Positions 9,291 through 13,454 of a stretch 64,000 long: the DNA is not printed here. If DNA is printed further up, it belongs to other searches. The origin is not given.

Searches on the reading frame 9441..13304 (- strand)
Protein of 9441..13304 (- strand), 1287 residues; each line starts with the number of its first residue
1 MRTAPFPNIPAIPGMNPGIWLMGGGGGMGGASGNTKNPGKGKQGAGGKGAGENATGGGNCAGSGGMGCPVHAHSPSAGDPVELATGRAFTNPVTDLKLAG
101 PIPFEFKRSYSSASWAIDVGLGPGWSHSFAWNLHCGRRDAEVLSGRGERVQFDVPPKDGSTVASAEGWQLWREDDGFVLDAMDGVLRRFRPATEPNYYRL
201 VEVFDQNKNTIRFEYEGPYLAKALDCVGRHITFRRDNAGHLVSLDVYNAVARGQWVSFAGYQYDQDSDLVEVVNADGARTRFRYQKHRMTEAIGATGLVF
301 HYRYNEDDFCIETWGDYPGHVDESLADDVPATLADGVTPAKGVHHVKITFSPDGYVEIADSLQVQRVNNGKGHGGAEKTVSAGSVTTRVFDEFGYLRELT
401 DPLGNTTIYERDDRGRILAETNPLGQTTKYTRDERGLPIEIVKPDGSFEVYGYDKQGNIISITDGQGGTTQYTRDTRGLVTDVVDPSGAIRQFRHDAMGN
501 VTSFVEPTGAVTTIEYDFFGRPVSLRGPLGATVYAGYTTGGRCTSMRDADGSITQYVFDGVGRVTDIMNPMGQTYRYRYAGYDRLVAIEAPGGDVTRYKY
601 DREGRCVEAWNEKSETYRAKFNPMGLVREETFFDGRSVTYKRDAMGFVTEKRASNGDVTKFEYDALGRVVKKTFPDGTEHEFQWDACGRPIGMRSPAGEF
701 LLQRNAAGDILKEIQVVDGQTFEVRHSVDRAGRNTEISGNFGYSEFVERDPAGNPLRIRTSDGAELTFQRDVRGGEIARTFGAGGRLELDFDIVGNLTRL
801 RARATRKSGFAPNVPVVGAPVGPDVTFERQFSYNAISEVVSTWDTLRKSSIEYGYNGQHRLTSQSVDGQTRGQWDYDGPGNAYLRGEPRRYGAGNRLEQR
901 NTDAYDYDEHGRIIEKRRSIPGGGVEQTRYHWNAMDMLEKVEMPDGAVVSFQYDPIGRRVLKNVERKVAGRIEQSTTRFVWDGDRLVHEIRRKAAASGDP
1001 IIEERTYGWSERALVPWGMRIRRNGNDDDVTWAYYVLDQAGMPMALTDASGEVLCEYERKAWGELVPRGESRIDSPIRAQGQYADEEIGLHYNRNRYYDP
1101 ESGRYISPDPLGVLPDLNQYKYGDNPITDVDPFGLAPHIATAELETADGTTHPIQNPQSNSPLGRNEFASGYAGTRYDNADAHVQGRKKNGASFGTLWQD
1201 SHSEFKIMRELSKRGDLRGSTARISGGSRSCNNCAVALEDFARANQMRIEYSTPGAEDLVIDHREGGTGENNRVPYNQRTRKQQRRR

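Call 8: search_protein_families(library=pfam, proteins=[window:9441-13304:-], max_evalue=0.001)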
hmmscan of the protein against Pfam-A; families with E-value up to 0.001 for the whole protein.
window:9441-13304:- (1287 aa): 4 families
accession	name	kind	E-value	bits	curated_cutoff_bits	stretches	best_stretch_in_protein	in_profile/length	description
PF05593.20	RHS_repeat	-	8.9e-66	217.6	22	6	453-489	1-37/38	RHS Repeat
PF20148.4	DUF6531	-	7.4e-17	61.9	24.1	1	78-152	1-74/74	Domain of unknown function (DUF6531)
PF03527.20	RHS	-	2.3e-05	24.6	27.9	1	1033-1065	2-34/38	RHS protein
PF25023.1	TEN_YD-shell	-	3.8e-05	22.4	50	0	416-517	50-152/909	Teneurin YD-shell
